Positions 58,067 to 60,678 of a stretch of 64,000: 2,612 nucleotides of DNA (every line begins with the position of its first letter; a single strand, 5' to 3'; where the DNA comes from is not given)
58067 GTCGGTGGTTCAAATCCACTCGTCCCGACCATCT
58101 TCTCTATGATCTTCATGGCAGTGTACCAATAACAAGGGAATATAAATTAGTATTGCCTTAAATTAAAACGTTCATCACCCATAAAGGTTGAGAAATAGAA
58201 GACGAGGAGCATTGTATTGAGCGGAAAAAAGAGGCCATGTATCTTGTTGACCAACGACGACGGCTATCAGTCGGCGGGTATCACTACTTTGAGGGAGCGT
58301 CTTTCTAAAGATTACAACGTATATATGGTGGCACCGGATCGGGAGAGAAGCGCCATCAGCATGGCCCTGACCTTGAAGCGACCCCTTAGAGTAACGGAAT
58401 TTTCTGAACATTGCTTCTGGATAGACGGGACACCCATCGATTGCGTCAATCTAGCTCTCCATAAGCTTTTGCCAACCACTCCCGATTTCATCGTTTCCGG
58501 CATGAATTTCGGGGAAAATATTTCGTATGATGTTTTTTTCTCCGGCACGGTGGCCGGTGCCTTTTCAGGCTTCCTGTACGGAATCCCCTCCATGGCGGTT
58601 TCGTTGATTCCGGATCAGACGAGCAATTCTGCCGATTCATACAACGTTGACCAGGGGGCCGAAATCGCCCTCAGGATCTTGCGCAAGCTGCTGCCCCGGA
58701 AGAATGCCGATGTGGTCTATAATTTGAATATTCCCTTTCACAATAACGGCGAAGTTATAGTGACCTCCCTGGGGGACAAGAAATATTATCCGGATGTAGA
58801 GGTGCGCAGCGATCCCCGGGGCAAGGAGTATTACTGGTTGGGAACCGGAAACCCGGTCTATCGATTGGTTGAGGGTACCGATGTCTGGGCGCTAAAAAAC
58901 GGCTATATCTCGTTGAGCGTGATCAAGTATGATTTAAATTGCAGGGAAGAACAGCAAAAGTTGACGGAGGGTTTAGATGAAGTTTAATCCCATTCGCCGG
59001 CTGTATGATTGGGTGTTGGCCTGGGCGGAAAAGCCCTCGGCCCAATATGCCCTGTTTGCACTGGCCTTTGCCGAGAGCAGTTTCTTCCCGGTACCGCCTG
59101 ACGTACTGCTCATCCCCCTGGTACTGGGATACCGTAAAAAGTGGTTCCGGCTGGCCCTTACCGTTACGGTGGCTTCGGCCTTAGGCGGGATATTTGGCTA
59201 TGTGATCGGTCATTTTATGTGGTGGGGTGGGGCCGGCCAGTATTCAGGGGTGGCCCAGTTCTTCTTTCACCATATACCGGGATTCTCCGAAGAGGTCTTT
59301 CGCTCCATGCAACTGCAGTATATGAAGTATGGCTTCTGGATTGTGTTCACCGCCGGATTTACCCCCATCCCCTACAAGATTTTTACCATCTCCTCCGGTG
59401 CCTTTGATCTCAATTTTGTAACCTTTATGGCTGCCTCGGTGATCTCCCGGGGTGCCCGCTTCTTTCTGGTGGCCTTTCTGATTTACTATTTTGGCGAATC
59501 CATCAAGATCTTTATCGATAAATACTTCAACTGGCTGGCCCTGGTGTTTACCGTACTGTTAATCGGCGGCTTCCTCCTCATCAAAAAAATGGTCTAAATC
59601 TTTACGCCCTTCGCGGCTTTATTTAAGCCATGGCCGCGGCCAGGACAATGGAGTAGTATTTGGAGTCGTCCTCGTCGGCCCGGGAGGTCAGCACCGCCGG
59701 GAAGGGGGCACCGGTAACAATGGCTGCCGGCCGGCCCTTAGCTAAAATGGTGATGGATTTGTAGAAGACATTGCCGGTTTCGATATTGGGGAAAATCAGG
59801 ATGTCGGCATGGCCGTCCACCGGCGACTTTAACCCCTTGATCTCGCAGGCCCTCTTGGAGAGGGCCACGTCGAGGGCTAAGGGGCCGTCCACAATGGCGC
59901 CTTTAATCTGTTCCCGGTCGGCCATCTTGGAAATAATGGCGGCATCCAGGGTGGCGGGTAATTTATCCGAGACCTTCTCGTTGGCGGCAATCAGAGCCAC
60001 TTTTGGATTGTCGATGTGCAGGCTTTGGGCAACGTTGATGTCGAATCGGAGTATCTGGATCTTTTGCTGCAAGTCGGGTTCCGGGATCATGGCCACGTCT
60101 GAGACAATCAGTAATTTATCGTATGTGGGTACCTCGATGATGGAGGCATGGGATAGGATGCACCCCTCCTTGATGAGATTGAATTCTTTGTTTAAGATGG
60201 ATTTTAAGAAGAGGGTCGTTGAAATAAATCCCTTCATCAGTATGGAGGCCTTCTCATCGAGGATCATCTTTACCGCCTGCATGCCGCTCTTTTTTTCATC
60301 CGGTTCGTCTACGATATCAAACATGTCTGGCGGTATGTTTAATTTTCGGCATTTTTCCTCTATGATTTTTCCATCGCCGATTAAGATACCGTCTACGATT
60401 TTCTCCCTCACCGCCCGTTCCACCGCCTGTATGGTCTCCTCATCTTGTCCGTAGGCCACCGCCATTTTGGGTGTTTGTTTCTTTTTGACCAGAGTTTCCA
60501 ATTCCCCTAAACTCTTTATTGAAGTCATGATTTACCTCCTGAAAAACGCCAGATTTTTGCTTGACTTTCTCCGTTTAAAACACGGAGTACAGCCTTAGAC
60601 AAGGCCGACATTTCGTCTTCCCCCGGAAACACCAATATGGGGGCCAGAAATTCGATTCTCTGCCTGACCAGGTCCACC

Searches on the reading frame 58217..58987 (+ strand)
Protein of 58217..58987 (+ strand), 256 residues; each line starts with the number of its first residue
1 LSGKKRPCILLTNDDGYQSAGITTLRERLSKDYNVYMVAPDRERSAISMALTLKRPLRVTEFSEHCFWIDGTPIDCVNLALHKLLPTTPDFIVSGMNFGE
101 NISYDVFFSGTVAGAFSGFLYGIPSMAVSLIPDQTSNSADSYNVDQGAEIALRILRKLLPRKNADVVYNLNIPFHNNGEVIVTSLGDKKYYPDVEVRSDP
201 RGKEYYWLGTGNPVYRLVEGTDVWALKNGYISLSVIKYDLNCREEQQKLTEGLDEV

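Call 75: search_protein_families(library=pfam, proteins=[window:58217-58987:+], max_evalue=0.0001)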
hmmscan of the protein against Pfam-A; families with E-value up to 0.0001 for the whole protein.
window:58217-58987:+ (256 aa): 1 family
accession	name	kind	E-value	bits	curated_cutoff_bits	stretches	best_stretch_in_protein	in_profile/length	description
PF01975.23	SurE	-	5.5e-50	170.2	22.1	1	9-190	1-187/189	Survival protein SurE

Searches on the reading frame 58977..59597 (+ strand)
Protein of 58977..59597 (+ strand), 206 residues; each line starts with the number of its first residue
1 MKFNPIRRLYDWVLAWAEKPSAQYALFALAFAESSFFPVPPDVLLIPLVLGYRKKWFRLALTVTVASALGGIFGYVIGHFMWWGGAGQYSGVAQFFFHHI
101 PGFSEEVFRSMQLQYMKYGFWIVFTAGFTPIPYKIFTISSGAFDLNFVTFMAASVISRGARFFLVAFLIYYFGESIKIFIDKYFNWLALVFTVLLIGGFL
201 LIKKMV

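Call 75: search_protein_families(library=pfam, proteins=[window:58977-59597:+], max_evalue=0.0001)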
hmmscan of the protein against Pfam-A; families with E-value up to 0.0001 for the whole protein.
window:58977-59597:+ (206 aa): 1 family
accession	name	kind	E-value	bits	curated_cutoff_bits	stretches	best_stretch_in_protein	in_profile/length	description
PF09335.16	VTT_dom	-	3e-08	34.6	33.9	1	40-170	2-122/123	VTT domain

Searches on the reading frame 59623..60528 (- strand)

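Call 75: search_protein_families(library=pfam, proteins=[window:59623-60528:-], max_evalue=0.0001)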
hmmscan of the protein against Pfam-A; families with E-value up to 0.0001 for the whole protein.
window:59623-60528:- (301 aa): 1 family
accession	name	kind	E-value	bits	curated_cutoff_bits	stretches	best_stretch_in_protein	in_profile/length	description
PF01515.24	PTA_PTB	-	4.1e-44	151.7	24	2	82-298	105-319/319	Phosphate acetyl/butaryl transferase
